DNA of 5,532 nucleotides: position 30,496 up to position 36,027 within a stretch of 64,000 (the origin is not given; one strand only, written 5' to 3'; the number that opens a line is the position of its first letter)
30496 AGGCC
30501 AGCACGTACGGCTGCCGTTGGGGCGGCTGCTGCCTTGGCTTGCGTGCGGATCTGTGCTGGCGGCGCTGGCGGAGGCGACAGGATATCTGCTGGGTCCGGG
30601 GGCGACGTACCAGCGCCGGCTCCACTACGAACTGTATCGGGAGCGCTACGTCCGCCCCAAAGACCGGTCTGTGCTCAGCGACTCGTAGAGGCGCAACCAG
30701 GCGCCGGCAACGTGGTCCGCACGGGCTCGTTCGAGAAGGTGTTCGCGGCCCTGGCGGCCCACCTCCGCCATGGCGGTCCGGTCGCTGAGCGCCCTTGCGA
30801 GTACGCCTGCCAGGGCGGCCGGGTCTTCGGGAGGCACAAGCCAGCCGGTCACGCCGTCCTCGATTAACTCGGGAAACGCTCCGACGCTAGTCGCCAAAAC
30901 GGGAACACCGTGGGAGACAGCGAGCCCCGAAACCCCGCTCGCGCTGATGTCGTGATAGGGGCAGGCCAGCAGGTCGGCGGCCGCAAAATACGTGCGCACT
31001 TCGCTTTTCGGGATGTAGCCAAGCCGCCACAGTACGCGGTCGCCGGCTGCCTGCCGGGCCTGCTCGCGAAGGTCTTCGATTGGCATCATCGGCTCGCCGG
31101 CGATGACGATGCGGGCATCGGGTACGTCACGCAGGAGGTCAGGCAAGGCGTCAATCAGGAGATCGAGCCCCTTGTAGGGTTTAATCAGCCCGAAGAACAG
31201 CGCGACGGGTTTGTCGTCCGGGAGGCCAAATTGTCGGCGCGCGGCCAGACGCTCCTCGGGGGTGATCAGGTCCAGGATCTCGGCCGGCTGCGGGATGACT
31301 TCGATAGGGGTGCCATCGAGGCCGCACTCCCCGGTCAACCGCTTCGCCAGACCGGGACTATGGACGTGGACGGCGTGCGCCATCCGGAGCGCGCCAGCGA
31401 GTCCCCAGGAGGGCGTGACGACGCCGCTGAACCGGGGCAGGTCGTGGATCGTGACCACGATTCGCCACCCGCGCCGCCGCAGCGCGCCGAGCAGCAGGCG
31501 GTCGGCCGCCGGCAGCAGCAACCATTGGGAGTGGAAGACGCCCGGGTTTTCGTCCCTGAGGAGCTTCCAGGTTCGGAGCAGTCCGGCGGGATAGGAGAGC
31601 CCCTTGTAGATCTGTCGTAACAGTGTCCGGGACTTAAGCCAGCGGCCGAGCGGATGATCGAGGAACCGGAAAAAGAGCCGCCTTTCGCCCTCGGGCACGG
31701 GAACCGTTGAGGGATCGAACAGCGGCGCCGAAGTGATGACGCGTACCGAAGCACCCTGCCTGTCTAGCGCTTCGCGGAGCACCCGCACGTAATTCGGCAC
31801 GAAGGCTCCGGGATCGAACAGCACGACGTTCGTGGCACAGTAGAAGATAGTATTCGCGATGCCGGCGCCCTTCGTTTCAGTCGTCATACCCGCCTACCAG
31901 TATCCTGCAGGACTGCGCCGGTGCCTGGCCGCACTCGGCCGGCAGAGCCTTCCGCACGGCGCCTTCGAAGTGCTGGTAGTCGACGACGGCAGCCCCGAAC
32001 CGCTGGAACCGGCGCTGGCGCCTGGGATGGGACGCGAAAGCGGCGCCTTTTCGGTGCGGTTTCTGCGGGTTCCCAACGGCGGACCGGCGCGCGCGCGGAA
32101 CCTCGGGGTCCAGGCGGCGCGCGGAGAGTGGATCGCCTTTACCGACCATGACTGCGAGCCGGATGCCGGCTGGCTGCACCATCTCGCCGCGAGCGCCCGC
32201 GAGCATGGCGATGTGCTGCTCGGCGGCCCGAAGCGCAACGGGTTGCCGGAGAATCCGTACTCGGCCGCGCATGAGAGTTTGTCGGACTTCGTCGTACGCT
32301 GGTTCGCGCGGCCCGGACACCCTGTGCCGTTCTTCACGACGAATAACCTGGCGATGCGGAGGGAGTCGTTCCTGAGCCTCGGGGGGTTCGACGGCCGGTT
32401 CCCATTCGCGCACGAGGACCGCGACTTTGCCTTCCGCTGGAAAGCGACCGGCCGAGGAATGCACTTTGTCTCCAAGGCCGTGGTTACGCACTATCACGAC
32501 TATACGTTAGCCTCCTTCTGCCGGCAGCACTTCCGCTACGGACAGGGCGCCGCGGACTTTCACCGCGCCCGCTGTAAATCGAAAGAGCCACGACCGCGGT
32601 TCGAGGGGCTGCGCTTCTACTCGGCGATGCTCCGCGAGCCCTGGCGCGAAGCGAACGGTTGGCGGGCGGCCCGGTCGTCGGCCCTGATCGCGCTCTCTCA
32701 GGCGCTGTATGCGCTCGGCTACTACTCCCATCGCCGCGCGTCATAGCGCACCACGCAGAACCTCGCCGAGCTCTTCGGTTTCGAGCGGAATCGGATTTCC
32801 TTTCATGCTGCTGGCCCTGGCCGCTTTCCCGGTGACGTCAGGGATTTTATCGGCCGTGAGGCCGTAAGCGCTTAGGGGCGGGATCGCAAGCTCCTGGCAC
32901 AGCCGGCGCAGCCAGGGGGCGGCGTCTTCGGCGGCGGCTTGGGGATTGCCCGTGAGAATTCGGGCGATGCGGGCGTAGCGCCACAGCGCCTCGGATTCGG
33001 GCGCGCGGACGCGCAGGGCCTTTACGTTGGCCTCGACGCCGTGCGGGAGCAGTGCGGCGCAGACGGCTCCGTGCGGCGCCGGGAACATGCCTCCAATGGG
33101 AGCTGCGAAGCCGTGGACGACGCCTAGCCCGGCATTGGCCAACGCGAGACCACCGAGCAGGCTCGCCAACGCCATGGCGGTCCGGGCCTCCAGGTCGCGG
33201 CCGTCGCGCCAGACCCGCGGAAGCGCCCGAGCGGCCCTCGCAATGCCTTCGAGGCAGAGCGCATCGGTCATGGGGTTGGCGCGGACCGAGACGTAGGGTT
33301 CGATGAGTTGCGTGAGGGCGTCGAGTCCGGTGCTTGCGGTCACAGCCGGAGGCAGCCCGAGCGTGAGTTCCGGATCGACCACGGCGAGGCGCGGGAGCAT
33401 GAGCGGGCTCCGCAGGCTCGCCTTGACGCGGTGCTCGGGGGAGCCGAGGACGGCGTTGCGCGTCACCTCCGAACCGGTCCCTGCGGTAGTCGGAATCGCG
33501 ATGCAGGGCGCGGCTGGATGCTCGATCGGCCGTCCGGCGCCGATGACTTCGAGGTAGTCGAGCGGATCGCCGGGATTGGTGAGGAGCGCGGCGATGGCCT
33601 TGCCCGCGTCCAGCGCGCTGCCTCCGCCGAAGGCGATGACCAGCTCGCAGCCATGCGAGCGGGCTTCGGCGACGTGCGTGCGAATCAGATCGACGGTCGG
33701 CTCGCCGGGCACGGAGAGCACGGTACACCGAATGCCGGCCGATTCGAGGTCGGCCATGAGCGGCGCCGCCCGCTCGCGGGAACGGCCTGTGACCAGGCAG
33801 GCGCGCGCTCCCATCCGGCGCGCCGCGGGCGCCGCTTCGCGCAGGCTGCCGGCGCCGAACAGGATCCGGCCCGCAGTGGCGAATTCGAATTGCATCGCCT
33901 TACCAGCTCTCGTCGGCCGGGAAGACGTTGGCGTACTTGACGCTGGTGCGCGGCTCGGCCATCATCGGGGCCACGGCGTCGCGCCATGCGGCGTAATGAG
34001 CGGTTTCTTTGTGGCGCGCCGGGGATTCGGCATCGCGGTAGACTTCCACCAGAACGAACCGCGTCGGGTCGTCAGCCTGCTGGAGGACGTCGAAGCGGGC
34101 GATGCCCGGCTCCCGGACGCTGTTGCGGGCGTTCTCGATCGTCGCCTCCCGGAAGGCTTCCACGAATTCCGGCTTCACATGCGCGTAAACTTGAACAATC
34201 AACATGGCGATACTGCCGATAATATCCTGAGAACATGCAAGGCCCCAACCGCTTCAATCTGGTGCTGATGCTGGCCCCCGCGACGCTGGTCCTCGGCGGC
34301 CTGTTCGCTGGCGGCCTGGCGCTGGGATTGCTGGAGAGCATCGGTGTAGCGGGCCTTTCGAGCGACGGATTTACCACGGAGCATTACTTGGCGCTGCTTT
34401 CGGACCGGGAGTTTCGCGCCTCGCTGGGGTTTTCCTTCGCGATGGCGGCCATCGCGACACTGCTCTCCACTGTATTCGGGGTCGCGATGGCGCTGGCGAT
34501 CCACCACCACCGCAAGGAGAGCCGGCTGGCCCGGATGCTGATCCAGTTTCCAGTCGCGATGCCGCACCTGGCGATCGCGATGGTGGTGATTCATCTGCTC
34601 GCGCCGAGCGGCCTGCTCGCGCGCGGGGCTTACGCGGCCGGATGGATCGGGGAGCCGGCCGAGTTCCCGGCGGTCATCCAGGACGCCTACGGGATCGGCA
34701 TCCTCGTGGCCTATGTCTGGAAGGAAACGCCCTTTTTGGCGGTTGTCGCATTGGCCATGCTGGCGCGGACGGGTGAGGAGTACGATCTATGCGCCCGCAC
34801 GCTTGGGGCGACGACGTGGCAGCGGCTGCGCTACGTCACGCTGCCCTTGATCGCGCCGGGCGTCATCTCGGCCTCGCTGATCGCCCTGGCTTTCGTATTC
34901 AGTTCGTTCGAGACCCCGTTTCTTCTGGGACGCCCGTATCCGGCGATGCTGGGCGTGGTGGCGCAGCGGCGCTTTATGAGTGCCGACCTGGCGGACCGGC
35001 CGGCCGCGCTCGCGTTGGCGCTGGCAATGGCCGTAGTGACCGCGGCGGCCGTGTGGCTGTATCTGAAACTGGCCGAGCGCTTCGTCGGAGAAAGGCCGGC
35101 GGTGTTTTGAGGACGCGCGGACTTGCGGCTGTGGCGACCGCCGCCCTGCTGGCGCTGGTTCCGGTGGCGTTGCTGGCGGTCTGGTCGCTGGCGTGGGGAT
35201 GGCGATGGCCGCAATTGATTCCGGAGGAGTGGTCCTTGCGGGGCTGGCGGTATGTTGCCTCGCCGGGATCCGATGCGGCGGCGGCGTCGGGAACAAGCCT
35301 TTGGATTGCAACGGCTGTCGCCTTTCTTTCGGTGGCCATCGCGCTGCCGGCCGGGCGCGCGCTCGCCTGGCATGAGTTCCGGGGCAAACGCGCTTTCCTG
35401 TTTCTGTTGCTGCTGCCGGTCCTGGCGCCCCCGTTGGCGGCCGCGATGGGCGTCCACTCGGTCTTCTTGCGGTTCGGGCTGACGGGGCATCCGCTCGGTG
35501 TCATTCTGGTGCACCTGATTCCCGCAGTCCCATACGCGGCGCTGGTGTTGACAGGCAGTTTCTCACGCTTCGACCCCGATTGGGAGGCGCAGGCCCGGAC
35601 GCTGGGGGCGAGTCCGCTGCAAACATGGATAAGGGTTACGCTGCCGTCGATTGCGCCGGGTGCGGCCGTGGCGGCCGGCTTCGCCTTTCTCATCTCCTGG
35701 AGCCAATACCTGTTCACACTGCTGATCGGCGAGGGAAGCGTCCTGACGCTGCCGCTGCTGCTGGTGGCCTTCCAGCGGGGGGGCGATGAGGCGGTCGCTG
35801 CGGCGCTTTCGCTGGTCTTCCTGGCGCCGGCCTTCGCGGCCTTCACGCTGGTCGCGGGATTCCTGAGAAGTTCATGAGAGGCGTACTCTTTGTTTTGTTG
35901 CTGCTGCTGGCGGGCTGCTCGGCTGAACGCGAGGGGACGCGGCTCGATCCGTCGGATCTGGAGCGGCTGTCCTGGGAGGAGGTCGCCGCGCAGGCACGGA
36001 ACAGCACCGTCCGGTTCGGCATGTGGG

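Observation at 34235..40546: ABC importer genes run directly into a non-canonical radical SAM/SPASM-like enzyme and a Tat-sulfatase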

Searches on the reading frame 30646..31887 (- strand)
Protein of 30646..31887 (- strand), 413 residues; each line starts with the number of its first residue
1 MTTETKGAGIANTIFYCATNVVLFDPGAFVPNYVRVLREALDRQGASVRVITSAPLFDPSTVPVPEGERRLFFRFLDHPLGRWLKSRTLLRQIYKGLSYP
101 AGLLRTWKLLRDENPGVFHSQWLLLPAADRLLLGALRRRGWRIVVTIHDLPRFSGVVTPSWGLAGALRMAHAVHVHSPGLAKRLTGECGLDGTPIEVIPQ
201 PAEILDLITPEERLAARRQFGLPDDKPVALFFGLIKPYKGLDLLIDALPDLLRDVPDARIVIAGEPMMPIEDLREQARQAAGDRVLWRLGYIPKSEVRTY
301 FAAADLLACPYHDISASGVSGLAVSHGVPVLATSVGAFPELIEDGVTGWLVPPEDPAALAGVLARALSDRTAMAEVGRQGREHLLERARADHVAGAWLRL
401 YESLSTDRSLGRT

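Call 35: search_protein_families(library=ncbifam, proteins=[window:30646-31887:-], max_evalue=0.0001)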
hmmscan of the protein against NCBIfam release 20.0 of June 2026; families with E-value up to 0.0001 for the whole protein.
window:30646-31887:- (413 aa): 21 families
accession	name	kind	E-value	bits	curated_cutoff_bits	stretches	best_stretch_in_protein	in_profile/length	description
TIGR04063.1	stp3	hypoth_equivalog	1.5e-24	86.6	442.05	1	166-403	154-394/397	TIGR04063 family PEP-CTERM/XrtA system glycosyltransferase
TIGR03449.1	mycothiol_MshA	equivalog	6.9e-24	84.5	462.5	1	189-386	184-386/406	D-inositol-3-phosphate glycosyltransferase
NF041876.1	EPS_EpsE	equivalog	7.2e-22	78.2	400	1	227-394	214-386/389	exopolysaccharide biosynthesis GT4 family glycosyltransferase EpsE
TIGR02149.1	glgA_Coryne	subfamily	1.2e-18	67.4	302.4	1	160-403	135-389/391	glycogen synthase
TIGR03088.1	stp2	hypoth_equivalog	1.3e-18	67.2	409.05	1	225-403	193-372/374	TIGR03088 family PEP-CTERM/XrtA system glycosyltransferase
NF047684.1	TeichurnBiosyTuaC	equivalog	1.6e-13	50.3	550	1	211-403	204-388/391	teichuronic acid biosynthesis protein TuaC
NF038295.1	EPS_HpsP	equivalog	1.3e-12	47.4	550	1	197-404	180-387/388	hormogonium polysaccharide biosynthesis glycosyltransferase HpsP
NF038229.1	Glyco4_Geo_Pelo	equivalog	1.7e-12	47.1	400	1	164-404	104-336/338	GPMC system family 4 glycosyltransferase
TIGR03999.1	thiol_BshA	equivalog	3.3e-12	46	273.7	1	194-404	168-373/375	N-acetyl-alpha-D-glucosaminyl L-malate synthase BshA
TIGR04157.1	glyco_rSAM_CFB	subfamily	7.5e-11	41.6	400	1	207-357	208-354/406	TIGR04157 family glycosyltransferase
TIGR04047.1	MSMEG_0565_glyc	hypoth_equivalog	8.7e-11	41.5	259.85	1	142-402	112-372/373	MSMEG_0565 family glycosyltransferase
NF012028.0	PRK15484.1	subfamily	9.1e-11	41.4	618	1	208-395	175-369/380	lipopolysaccharide N-acetylglucosaminyltransferase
TIGR02095.1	glgA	subfamily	1.3e-10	40.5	328.45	1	215-404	281-477/477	glycogen/starch synthase, ADP-glucose type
NF053787.1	GlcN_PG_synth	equivalog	5.2e-10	38.7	480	1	210-404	180-359/361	N-acetylglucosaminyl phosphatidylglycerol synthase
NF007640.0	PRK10307.1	subfamily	4.8e-09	35.6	276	1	189-389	190-392/411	WcaI family glycosyltransferase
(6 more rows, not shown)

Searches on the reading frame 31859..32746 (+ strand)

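Call 35: search_protein_families(library=ncbifam, proteins=[window:31859-32746:+], max_evalue=0.0001)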
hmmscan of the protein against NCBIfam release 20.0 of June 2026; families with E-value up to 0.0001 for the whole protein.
window:31859-32746:+ (295 aa): 12 families
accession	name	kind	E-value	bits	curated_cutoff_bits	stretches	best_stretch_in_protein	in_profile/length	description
TIGR03965.1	mycofact_glyco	equivalog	1.5e-46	159.2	280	1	4-237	74-306/467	mycofactocin biosynthesis glycosyltransferase MftF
NF041875.1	EPS_EpsD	equivalog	1.2e-43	149.8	370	1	6-247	1-243/325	exopolysaccharide biosynthesis glycosyltransferase EpsD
NF050819.1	PolSacchBiosHfsG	equivalog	7.5e-14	51.6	500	1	3-271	11-271/302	polysaccharide biosynthesis protein HfsG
TIGR04283.1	glyco_like_mftF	equivalog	1e-11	44.9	182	1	6-226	1-200/221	TIGR04283 family arsenosugar biosynthesis glycosyltransferase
NF007482.0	PRK10073.1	equivalog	2e-11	43.5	423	1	4-102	6-99/334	glycosyltransferase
NF038299.1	EPS_HpsN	equivalog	1.2e-10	40.9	425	1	4-118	1-111/317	hormogonium polysaccharide biosynthesis glycosyltransferase HpsN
NF038302.1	EPS_HpsE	equivalog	6.4e-10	38.5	300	1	6-117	3-115/307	hormogonium polysaccharide biosynthesis glycosyltransferase HpsE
NF041394.1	GtaseAglG_Halo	equivalog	1.6e-07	30.9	440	1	6-211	3-215/304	glucosyl-dolichyl phosphate glucuronosyltransferase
NF047683.1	TeichurnBiosyTuaG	equivalog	3.1e-07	30.3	400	1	4-99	6-97/252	teichuronic acid biosynthesis protein TuaG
TIGR03937.1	PgaC_IcaA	equivalog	3.4e-05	23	422.3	0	4-103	45-140/407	poly-beta-1,6-N-acetyl-D-glucosamine synthase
TIGR04242.1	nodulat_NodC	equivalog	4.3e-05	22.6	550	0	3-110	47-153/395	chitooligosaccharide synthase NodC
TIGR03469.1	HpnB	hypoth_equivalog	9.5e-05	21.6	379.25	0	4-117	44-164/386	hopene-associated glycosyltransferase HpnB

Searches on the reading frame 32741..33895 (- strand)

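Call 35: search_protein_families(library=ncbifam, proteins=[window:32741-33895:-], max_evalue=0.0001)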
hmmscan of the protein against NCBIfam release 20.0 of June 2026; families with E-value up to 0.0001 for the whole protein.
window:32741-33895:- (384 aa): 14 families
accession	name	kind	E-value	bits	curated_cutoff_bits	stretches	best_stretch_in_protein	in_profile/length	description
NF058672.1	4HyButDHCUPNE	equivalog_domain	1.5e-73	248.2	500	1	10-382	9-376/378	4-hydroxybutyrate dehydrogenase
NF053866.1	CholDhdGbsBBac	equivalog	1.3e-70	238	550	1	5-381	12-388/392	choline dehydrogenase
TIGR02638.1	lactal_redase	equivalog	6.5e-67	226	523.15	1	12-377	11-376/379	lactaldehyde reductase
NF041833.1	Fe_ADH_ErcA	equivalog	8.3e-66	222.6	550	1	9-383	9-381/382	alcohol dehydrogenase-like regulatory protein ErcA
NF050025.1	SulfAcetaldRedSarD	equivalog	2.3e-62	211.1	700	1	1-379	1-380/385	sulfoacetaldehyde reductase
NF007911.0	PRK10624.1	equivalog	3.7e-56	190.7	537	1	13-381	13-379/382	lactaldehyde reductase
NF010378.0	PRK13805.1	equivalog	4.3e-54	183.7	951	1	11-347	465-823/872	bifunctional acetaldehyde-CoA/alcohol dehydrogenase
TIGR03405.1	Phn_Fe-ADH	equivalog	2.5e-53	181.1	423.7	1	10-359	6-344/355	iron-containing alcohol dehydrogenase PsrA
NF011998.0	PRK15454.1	equivalog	4.2e-53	180.5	556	1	11-297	30-317/395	ethanolamine utilization ethanol dehydrogenase EutG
NF007363.0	PRK09860.1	equivalog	8.2e-52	176.6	581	1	13-381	14-380/383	L-threonine dehydrogenase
TIGR04266.1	NDMA_methanol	equivalog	1.2e-21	77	625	1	4-297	12-310/420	NDMA-dependent methanol dehydrogenase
NF041822.1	daptide_DH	equivalog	3.3e-21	75.6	300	1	46-246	20-224/363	daptide-type RiPP biosynthesis dehydogenase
NF011717.0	PRK15138.1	equivalog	1e-20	74.2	645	1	2-359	3-361/387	alcohol dehydrogenase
NF006941.0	PRK09423.1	subfamily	2.7e-12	46.2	336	1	5-107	5-109/367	glycerol dehydrogenase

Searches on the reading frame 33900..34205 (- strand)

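Call 35: search_protein_families(library=ncbifam, proteins=[window:33900-34205:-], max_evalue=0.0001)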
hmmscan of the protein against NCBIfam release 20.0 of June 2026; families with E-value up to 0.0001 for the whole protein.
window:33900-34205:- (101 aa): 1 family
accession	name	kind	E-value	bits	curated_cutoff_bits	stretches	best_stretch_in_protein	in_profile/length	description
NF007791.0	PRK10486.1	equivalog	2.1e-17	63.4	135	1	3-96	3-96/96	(4S)-4-hydroxy-5-phosphonooxypentane-2,3-dione isomerase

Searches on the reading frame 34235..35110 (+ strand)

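Call 3: search_protein_families(library=pfam, proteins=[window:34235-35110:+], max_evalue=0.01)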
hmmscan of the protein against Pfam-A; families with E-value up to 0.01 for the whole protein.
window:34235-35110:+ (291 aa): 1 family
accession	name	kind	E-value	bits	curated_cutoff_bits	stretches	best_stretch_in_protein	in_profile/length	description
PF00528.27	BPD_transp_1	-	1.4e-18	67.7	26.4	1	79-282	2-181/184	Binding-protein-dependent transport system inner membrane component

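Call 4: search_protein_families(library=ncbifam, proteins=[window:34235-35110:+], max_evalue=0.01)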
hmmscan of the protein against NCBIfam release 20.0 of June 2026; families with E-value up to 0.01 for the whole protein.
window:34235-35110:+ (291 aa): 33 families (the best 25 are shown)
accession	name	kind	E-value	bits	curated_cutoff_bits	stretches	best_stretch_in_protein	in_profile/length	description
NF040839.1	tungstate_WtpB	equivalog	4.6e-16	59.2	340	1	52-265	34-237/251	tungstate ABC transporter permease WtpB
TIGR00969.1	3a0106s02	subfamily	5.1e-16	58.9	240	1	48-215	47-205/272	sulfate ABC transporter permease subunit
NF007044.0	PRK09497.1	equivalog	1.1e-15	57.9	348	1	45-280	47-275/285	spermidine/putrescine ABC transporter permease PotB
TIGR01581.1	Mo_ABC_porter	hypoth_equivalog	1.3e-15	57.5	210.3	1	48-271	7-221/225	ABC transporter permease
NF007963.0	PRK10683.1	equivalog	6.8e-15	55.3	489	1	49-286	84-315/317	putrescine ABC transporter permease PotH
NF011624.0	PRK15050.1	equivalog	1.8e-14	53.5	247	1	6-285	21-291/297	2-aminoethylphosphonate ABC transporter permease subunit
TIGR02140.1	permease_CysW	equivalog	3.9e-14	52.8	329.1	1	49-224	34-200/261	sulfate ABC transporter permease subunit CysW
TIGR02139.1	permease_CysT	equivalog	4.3e-14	52.7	246.1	1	42-268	30-247/265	sulfate ABC transporter permease subunit CysT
NF008208.0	PRK10971.1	equivalog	1.4e-13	51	415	1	46-268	42-255/277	sulfate/thiosulfate ABC transporter permease CysT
TIGR03262.1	PhnU2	equivalog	3e-13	49.3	593.25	1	42-268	32-247/546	putative 2-aminoethylphosphonate ABC transporter permease subunit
TIGR02141.1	modB_ABC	equivalog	4.7e-12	46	182.6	1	67-273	3-199/208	molybdate ABC transporter permease subunit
NF007047.0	PRK09500.1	equivalog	4.9e-11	42.7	326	2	40-120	36-119/257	spermidine/putrescine ABC transporter permease PotC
TIGR03226.1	PhnU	equivalog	3.9e-10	39.7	283.45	1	9-282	42-306/311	2-aminoethylphosphonate ABC transporter permease subunit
NF006952.0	PRK09433.1-3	equivalog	1.2e-09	37.5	679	1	50-234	44-223/534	thiamine/thiamine pyrophosphate ABC transporter permease ThiP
TIGR01253.1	thiP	equivalog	3.9e-09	36.1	395.1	1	49-267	34-245/519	thiamine/thiamine pyrophosphate ABC transporter permease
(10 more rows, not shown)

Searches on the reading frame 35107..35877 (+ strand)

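Call 3: search_protein_families(library=pfam, proteins=[window:35107-35877:+], max_evalue=0.01)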
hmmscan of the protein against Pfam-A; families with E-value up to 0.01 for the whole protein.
window:35107-35877:+ (256 aa): 1 family
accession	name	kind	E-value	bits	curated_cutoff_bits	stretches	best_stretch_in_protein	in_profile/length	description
PF00528.27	BPD_transp_1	-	7.8e-12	45.7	26.4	1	80-248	2-169/184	Binding-protein-dependent transport system inner membrane component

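Call 4: search_protein_families(library=ncbifam, proteins=[window:35107-35877:+], max_evalue=0.01)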
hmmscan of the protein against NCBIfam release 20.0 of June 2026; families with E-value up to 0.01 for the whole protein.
window:35107-35877:+ (256 aa): 29 families (the best 25 are shown)
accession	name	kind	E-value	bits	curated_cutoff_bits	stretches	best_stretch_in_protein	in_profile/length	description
TIGR01581.1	Mo_ABC_porter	hypoth_equivalog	4.2e-15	55.9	210.3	1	56-240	18-219/225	ABC transporter permease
TIGR03262.1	PhnU2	equivalog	4.7e-13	48.6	593.25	1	59-248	54-252/546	putative 2-aminoethylphosphonate ABC transporter permease subunit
TIGR02141.1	modB_ABC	equivalog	1.2e-11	44.6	182.6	1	64-249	3-202/208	molybdate ABC transporter permease subunit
NF007047.0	PRK09500.1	equivalog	2.9e-11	43.5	326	1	59-242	58-241/257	spermidine/putrescine ABC transporter permease PotC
TIGR03255.1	PhnV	equivalog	3.9e-11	43.1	358.7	1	4-245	13-257/270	2-aminoethylphosphonate ABC transport system, membrane component PhnV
NF040839.1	tungstate_WtpB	equivalog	1.5e-09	37.8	340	1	63-195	48-191/251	tungstate ABC transporter permease WtpB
NF043074.1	MMSYN1_0196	equivalog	2.8e-09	36.7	350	1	61-239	67-249/277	spermidine/putrescine ABC transporter permease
NF007889.0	PRK10592.1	equivalog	1.1e-08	35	476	1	39-240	44-252/281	putrescine ABC transporter permease PotI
NF011624.0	PRK15050.1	equivalog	1.1e-08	34.5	247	1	128-247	160-280/297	2-aminoethylphosphonate ABC transporter permease subunit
NF038017.1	ABC_perm1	subfamily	2.7e-07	30.8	100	1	64-197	1-141/184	ABC transporter permease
NF043073.1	MMSYN1_0195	equivalog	3.4e-07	28.8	1250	1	62-203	60-201/1021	spermidine/putrescine ABC transporter permease/substrate-binding protein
TIGR00969.1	3a0106s02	subfamily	7.1e-07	28.9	240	1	48-240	52-257/272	sulfate ABC transporter permease subunit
NF006956.0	PRK09433.2-5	equivalog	2.6e-06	26.3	984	1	64-128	65-130/543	thiamine/thiamine pyrophosphate ABC transporter permease ThiP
NF040932.1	ABC_arch_GlcU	equivalog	4.2e-06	26.6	340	1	101-221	105-226/272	glucose ABC transporter permease GlcU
TIGR03226.1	PhnU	equivalog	4.5e-06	26.3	283.45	1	131-248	181-299/311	2-aminoethylphosphonate ABC transporter permease subunit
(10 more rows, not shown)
